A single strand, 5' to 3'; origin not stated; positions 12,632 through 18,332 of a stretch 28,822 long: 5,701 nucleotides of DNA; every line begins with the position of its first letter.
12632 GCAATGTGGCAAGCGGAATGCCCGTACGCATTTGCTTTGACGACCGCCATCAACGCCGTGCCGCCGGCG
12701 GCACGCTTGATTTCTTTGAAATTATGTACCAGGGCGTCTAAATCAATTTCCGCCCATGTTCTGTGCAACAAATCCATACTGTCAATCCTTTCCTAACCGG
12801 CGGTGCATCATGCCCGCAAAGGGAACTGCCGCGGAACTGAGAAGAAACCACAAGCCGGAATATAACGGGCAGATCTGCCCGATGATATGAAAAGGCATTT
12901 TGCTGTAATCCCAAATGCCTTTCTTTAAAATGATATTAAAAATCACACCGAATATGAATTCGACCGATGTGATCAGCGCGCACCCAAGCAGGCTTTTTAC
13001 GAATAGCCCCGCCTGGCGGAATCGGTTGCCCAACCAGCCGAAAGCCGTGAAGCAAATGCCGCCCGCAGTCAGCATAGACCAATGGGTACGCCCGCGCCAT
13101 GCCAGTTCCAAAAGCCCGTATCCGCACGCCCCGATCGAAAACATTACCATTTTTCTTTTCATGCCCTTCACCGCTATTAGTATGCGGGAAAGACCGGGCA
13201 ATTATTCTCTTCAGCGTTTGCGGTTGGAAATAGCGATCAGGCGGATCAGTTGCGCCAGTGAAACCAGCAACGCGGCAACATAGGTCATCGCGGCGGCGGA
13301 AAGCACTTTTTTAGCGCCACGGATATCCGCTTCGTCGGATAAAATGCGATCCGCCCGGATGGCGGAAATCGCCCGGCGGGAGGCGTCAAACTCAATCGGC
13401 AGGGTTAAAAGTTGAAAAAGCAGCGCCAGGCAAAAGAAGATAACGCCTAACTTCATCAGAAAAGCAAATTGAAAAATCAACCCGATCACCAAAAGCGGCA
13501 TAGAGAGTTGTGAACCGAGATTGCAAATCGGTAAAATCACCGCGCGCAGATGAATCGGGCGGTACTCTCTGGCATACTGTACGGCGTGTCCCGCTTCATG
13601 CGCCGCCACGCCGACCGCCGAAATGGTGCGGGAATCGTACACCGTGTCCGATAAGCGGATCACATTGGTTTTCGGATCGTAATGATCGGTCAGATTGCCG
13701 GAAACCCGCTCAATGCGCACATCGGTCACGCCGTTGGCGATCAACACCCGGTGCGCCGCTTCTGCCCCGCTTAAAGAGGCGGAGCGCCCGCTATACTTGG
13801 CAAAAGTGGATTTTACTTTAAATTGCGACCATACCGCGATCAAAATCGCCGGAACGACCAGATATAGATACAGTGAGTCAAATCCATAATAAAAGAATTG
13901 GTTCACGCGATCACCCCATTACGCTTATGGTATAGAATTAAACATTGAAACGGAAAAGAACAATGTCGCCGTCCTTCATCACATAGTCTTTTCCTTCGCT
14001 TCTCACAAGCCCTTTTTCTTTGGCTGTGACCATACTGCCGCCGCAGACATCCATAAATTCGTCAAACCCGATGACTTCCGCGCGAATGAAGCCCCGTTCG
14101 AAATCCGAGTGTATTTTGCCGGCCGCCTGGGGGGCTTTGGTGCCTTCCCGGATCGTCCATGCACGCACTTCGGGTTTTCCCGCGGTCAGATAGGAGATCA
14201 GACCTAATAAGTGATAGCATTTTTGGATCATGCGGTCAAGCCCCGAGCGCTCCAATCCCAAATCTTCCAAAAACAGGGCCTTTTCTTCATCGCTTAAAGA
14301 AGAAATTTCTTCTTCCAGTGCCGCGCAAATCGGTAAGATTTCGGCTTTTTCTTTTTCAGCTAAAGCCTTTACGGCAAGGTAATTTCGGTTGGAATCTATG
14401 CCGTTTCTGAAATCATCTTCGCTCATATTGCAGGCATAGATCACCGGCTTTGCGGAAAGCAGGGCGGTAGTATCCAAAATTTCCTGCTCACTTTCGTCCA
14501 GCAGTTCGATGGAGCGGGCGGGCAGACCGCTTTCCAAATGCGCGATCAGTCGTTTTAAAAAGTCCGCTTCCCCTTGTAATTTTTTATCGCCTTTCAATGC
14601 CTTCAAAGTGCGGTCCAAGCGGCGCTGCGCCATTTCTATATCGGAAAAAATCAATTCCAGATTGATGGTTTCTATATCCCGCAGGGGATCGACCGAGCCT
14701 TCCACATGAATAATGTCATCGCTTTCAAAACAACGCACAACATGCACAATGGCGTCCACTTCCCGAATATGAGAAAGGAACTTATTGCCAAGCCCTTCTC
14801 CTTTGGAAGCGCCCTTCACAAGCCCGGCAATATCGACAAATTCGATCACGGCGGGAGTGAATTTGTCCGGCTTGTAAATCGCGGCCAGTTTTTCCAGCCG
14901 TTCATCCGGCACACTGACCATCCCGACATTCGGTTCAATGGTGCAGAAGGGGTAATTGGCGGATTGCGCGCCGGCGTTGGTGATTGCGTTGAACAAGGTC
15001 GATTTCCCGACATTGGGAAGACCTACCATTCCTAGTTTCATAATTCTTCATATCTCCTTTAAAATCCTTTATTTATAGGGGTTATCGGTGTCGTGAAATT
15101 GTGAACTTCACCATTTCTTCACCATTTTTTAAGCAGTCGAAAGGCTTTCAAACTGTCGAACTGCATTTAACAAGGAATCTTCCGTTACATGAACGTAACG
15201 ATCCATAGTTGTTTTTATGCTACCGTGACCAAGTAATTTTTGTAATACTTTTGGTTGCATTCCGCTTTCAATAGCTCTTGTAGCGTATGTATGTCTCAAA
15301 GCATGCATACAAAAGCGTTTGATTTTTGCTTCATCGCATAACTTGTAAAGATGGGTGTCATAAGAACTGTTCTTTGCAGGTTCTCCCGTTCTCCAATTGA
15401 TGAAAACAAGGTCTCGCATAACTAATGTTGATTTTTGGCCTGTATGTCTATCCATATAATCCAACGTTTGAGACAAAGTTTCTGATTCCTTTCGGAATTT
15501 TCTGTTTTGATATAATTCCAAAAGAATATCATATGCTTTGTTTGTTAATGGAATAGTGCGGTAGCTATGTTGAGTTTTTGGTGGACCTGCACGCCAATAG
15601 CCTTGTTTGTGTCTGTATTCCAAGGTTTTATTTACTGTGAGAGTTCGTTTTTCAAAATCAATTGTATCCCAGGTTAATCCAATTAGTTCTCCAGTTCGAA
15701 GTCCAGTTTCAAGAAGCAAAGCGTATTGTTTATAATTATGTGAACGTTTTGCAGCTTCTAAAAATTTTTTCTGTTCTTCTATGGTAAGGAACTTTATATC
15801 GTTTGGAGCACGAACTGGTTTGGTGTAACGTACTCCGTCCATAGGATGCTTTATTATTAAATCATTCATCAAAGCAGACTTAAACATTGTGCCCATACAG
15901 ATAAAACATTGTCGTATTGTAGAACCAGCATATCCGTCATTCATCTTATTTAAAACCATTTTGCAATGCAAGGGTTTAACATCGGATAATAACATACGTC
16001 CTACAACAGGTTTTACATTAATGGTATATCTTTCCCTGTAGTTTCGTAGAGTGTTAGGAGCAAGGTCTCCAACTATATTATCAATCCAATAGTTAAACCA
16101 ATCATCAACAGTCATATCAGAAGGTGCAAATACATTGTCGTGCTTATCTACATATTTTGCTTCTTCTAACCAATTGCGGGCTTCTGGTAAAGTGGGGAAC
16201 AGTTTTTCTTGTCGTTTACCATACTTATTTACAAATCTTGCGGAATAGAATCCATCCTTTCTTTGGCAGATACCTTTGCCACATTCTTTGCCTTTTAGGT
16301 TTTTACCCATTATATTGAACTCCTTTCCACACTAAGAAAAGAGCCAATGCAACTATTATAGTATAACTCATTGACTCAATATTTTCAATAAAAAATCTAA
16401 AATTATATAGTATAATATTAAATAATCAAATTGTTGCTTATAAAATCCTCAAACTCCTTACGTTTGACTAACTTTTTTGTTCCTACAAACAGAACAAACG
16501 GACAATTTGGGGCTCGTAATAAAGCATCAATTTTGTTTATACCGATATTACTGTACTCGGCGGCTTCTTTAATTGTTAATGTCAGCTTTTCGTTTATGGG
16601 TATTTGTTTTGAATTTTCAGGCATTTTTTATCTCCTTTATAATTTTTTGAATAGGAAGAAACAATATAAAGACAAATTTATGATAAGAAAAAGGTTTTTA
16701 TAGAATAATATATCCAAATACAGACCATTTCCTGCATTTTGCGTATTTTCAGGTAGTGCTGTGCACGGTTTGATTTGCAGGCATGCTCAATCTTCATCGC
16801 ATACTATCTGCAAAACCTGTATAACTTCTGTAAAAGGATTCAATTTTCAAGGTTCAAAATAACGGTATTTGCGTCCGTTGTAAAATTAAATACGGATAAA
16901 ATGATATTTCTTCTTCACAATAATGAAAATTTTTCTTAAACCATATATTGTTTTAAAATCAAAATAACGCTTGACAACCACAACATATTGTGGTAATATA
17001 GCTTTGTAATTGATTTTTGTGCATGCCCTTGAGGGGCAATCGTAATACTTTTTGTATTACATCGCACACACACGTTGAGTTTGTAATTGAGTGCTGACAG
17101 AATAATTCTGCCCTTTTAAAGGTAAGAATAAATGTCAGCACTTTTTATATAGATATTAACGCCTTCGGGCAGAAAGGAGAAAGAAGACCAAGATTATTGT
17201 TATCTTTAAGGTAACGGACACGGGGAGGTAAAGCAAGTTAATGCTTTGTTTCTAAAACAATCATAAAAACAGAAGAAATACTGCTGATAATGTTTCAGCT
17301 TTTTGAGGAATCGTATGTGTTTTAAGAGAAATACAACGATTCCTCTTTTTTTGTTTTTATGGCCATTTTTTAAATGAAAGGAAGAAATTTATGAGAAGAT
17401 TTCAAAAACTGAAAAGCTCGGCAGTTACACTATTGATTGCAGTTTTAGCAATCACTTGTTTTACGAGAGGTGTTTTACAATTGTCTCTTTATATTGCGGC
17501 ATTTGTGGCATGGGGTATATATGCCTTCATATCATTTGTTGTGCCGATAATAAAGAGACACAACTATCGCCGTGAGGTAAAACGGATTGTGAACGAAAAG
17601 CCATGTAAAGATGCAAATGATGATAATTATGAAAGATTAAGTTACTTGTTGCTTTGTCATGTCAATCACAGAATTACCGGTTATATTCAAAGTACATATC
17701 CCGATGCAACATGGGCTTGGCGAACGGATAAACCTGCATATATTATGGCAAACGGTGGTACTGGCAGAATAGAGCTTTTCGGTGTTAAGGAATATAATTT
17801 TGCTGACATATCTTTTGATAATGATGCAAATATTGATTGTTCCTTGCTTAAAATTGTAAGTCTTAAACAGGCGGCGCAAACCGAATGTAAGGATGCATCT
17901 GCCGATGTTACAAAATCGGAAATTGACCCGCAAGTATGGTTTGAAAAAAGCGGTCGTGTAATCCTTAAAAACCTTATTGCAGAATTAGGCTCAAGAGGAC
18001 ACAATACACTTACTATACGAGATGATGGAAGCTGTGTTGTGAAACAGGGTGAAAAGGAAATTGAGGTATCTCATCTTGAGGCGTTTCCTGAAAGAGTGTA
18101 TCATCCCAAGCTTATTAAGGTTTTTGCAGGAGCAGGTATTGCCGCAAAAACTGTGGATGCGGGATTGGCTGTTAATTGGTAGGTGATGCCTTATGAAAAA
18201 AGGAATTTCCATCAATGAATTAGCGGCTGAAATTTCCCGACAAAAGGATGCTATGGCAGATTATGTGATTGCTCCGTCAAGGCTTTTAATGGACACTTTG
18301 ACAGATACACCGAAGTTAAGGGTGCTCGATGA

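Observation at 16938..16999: Tandem NrdR-box matches on the element's main promoter: a mobile element possibly wired to the host dNTP sensor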

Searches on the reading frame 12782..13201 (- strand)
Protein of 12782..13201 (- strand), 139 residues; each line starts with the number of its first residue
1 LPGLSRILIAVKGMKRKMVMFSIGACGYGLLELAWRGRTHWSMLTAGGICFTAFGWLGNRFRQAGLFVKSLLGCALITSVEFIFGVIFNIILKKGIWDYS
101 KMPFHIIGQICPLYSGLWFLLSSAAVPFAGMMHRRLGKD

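Call 4: search_protein_families(library=pfam, proteins=[window:12782-13201:-], max_evalue=0.01)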
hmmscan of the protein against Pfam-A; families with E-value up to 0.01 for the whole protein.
window:12782-13201:- (139 aa): 1 family
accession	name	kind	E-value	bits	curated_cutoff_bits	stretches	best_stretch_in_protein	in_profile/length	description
PF06541.16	ABC_trans_CmpB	-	4e-12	47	25.9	1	61-128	53-115/151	Putative ABC-transporter type IV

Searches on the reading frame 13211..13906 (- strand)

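Call 4: search_protein_families(library=pfam, proteins=[window:13211-13906:-], max_evalue=0.01)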
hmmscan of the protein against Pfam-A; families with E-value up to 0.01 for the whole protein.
window:13211-13906:- (231 aa): 2 families
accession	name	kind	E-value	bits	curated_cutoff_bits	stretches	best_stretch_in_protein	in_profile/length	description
PF04298.18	Zn_peptidase_2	-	3.5e-83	278.9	27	1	13-227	1-217/218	Putative neutral zinc metallopeptidase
PF20573.4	DUF6782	-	0.0012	18.6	27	1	60-119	56-112/241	Putative metallopeptidase family (DUF6782)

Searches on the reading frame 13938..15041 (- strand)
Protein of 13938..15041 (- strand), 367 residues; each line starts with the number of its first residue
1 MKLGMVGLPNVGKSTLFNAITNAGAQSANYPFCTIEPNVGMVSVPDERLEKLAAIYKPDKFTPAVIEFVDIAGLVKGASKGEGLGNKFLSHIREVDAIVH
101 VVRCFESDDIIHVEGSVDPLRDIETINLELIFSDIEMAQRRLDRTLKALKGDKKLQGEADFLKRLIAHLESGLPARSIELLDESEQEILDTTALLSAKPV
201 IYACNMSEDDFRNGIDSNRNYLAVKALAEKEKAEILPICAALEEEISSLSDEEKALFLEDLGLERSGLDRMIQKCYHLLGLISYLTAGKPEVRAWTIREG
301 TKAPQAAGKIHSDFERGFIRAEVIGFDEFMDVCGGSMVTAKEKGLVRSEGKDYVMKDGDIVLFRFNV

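Call 4: search_protein_families(library=pfam, proteins=[window:13938-15041:-], max_evalue=0.01)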
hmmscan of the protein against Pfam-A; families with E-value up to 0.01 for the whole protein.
window:13938-15041:- (367 aa): 3 families
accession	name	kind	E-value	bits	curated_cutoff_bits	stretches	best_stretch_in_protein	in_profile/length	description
PF06071.19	YchF-GTPase_C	-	1e-36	125.4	27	1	281-366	1-84/84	Protein of unknown function (DUF933)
PF01926.29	MMR_HSR1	-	4.8e-23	81.9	21.9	1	3-107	2-86/113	50S ribosome-binding GTPase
PF02421.24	FeoB_N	-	2.3e-10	40.7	27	1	3-48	3-48/156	Ferrous iron transport protein B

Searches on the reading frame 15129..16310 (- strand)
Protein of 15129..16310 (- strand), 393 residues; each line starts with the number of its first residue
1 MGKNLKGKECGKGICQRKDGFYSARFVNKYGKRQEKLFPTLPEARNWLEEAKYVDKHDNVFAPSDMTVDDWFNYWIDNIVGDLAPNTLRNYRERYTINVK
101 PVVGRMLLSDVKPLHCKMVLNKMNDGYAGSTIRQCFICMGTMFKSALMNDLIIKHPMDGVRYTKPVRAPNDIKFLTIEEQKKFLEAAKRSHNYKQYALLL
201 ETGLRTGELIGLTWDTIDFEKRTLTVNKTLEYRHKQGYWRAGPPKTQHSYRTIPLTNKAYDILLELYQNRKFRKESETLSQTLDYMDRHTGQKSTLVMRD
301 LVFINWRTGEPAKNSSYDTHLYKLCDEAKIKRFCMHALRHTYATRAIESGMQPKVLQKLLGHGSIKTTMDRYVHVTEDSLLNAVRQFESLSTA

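Call 3: search_protein_families(library=pfam, proteins=[window:15129-16310:-], max_evalue=0.01)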
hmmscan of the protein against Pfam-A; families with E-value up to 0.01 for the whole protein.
window:15129-16310:- (393 aa): 3 families
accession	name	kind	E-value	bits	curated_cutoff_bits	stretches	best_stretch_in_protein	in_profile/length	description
PF00589.27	Phage_integrase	-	1.2e-29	103.7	27.1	1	173-377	1-170/172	Phage integrase family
PF14659.12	Phage_int_SAM_3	-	1.5e-07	32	22.6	1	67-123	1-57/58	Phage integrase, N-terminal SAM-like domain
PF22022.2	Phage_int_M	-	0.003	18.2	27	1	73-157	6-90/96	Phage integrase central domain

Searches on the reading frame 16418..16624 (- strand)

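Call 3: search_protein_families(library=pfam, proteins=[window:16418-16624:-], max_evalue=0.01)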
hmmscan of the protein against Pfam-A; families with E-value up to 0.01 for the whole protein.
window:16418-16624:- (68 aa): 3 families
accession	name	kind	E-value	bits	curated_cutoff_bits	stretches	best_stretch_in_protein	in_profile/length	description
PF09035.16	Tn916-Xis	-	7.4e-32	109.8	22.9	1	4-68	4-69/69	Excisionase from transposon Tn916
PF12728.13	HTH_17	-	6.1e-05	23.6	27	1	16-65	2-50/51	Helix-turn-helix domain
PF20063.5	DUF6462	-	0.0039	17.8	27.1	1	17-65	5-51/51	Family of unknown function (DUF6462)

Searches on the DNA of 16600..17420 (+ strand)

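Call 43: search_dna_similar(query=window:16900-17400:+, collection=plasmids, mode=distant, max_rows=10)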
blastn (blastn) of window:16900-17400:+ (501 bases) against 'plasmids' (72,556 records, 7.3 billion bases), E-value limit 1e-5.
Records with a match: 1; places in all: 2; records where one place covers at least 80% of the query: 0.
Best place of each record, by identity: 60-80% 1.
By first word of the organism name: Vescimonas 1.
By predicted mobility (MOB-suite, as given by PLSDB): non-mobilizable 1.
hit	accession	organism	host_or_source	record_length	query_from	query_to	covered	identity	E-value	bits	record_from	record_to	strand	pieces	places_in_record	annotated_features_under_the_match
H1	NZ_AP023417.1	Vescimonas fastidiosa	Homo sapiens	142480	68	280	43%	69.0%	2e-11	78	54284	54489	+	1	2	none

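Call 46: get_annotated_region(hit=H1, flank=6000)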
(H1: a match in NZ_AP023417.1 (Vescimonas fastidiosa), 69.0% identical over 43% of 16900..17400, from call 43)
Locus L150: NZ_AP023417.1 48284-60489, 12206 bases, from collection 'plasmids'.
description: Vescimonas fastidiosa strain MM35 plasmid pMM35_02
organism: Vescimonas fastidiosa (NCBI taxid 2714353)
taxonomy: Bacteria; Bacillota; Clostridia; Eubacteriales; Oscillospiraceae; Vescimonas; Vescimonas fastidiosa
host: -; source: Homo sapiens; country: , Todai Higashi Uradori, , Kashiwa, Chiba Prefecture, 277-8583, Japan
typing (MOB-suite, as given by PLSDB): non-mobilizable
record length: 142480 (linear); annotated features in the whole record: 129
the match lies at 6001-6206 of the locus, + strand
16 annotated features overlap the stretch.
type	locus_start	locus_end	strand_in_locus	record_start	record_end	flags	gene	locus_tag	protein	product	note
CDS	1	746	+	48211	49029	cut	-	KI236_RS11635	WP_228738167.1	class C sortase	-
CDS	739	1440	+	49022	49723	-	-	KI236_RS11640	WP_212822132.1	class C sortase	-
CDS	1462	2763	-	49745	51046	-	-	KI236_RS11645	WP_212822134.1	ATP-binding protein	-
CDS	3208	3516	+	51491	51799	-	-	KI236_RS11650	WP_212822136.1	hypothetical protein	-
CDS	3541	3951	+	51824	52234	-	-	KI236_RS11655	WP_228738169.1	zinc-finger-containing protein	-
CDS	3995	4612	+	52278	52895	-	-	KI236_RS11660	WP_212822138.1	sigma-70 family RNA polymerase sigma factor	GO:0006352 - DNA-templated transcription initiation [Evidence IEA]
CDS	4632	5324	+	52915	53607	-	-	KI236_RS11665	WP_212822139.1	hypothetical protein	-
CDS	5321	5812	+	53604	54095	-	-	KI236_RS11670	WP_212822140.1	hypothetical protein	-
CDS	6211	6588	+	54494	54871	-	-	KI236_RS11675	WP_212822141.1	single-stranded DNA-binding protein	-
CDS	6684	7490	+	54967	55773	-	-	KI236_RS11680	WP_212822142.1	hypothetical protein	-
CDS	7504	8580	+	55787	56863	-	-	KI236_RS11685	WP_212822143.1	DUF932 domain-containing protein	-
CDS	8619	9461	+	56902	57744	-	-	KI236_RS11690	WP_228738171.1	hypothetical protein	-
CDS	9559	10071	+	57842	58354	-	-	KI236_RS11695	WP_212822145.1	ECF-type sigma factor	-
CDS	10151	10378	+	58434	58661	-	-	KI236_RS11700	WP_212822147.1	hypothetical protein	-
CDS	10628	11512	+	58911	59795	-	-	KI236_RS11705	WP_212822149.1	hypothetical protein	-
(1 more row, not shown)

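Call 58: search_rna_families(source=window, start=16600, end=17420, threshold=evalue, max_evalue=1)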
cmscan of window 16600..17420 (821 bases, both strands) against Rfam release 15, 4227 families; matches with E-value up to 1: 1.
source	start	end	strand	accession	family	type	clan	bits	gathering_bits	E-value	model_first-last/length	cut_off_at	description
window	17085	17190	-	RF00422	SCARNA24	Gene; snRNA; snoRNA; scaRNA;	CL00018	21.9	70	0.76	1-130/130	no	Small Cajal body specific RNA 24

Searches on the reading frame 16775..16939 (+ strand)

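Call 73: search_protein_families(library=pfam, proteins=[window:16775-16939:+], max_evalue=1)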
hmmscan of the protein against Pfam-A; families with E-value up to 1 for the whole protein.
window:16775-16939:+ (54 aa): 1 family
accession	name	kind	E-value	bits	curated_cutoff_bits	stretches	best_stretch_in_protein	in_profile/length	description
PF18292.6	ZIP4_domain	-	0.19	11.9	26.3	1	2-38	45-81/160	Zinc transporter ZIP4 domain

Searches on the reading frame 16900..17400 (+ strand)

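Call 71: search_protein_families(library=pfam, proteins=[L150:3541-3951:+, L150:3208-3516:+, L150:4632-5324:+, L150:5321-5812:+, L150:6211-6588:+, L150:6684-7490:+], max_evalue=0.01)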
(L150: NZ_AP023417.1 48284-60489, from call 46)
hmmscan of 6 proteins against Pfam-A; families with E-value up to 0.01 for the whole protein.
L150:3541-3951:+ (136 aa): 1 family
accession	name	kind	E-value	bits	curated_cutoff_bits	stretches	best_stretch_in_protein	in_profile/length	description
PF11672.13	DUF3268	-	2.3e-41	141.4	28.4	1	9-127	3-120/121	zinc-finger-containing domain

L150:3208-3516:+ (102 aa): 0 families

L150:4632-5324:+ (230 aa): 1 family
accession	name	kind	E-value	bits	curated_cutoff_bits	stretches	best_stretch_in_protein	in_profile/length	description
PF13463.12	HTH_27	-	0.0054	17.4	22.2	0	60-92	21-53/68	Winged helix DNA-binding domain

L150:5321-5812:+ (163 aa): 0 families

L150:6211-6588:+ (125 aa): 1 family
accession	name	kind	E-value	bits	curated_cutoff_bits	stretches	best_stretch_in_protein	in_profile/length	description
PF00436.31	SSB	-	1.1e-11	45.2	26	1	1-96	1-98/104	Single-strand binding protein family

L150:6684-7490:+ (268 aa): 0 families

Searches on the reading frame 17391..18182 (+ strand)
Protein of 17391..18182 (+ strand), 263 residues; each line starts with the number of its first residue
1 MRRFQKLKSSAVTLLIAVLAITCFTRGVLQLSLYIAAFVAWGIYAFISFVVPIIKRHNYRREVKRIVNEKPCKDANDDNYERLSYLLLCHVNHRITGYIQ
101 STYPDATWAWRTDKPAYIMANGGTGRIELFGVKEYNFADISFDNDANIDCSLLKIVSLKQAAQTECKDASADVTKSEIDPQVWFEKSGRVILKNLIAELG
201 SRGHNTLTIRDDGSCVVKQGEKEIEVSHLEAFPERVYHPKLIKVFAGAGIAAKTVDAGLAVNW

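Call 3: search_protein_families(library=pfam, proteins=[window:17391-18182:+], max_evalue=0.01)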
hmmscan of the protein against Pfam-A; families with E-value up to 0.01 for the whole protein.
window:17391-18182:+ (263 aa): 0 families

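Call 21: find_related_loci(query=window:17391-18182:+, collection=genome_contigs, flank=3000)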
Query window:17391-18182:+ (263 aa) in genome_contigs; peptide patterns used: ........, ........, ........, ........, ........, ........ (x = any residue, [..] = any of these).
61 stretches matched a pattern; 5 encode a relative of the query (tblastn E <= 1e-3); 5 distinct loci.
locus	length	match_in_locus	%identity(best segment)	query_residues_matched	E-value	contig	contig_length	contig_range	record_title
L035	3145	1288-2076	70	1-263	1e-129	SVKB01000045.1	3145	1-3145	MAG: Oscillospiraceae bacterium isolate SIG450 NODE_409075_length_3145_cov_6.893638, whole genome shotgun sequence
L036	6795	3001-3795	63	1-263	9e-115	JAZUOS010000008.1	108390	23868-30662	MAG: Acutalibacteraceae bacterium isolate T1900044870_TS20190336.MAGScoT_cleanbin_000011 SGB_3167_k141_41961, whole geno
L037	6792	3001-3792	60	1-263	1e-108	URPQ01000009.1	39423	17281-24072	uncultured Ruminococcaceae bacterium isolate UMGS1222 genome assembly, contig: NODE_572_length_39423_cov_4.482870, whole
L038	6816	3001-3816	41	1-263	2e-72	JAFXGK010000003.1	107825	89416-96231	MAG: Clostridia bacterium isolate RGIG6392 Sheep_Rectum-5__c131, whole genome shotgun sequence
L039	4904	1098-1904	42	1-263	6e-68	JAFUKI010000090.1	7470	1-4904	MAG: Clostridia bacterium isolate RGIG4573 Roe_deer_Rectum-2__c344661, whole genome shotgun sequence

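Call 62: search_protein_families(library=phrogs, proteins=[window:17391-18182:+], max_evalue=0.001)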
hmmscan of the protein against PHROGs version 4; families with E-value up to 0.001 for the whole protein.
window:17391-18182:+ (263 aa): 0 families

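Call 65: search_protein_families(library=pfam, proteins=[L037:623-2008:-, L037:2022-2231:-], max_evalue=0.001)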
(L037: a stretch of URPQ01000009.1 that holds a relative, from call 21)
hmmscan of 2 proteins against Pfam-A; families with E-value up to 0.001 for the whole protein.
L037:623-2008:- (461 aa): 3 families
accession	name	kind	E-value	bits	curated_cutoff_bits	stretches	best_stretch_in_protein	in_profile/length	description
PF00589.27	Phage_integrase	-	3.8e-13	50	27.1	1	280-397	62-170/172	Phage integrase family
PF13102.12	Phage_int_SAM_5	-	0.00014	22.6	22.3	0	63-166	4-94/98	Phage integrase SAM-like domain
PF14659.12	Phage_int_SAM_3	-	0.00024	21.7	22.6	1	60-117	1-57/58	Phage integrase, N-terminal SAM-like domain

L037:2022-2231:- (69 aa): 1 family
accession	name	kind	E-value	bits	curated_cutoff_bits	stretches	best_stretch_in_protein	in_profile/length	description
PF12728.13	HTH_17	-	7.7e-10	39.3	27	1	19-66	2-49/51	Helix-turn-helix domain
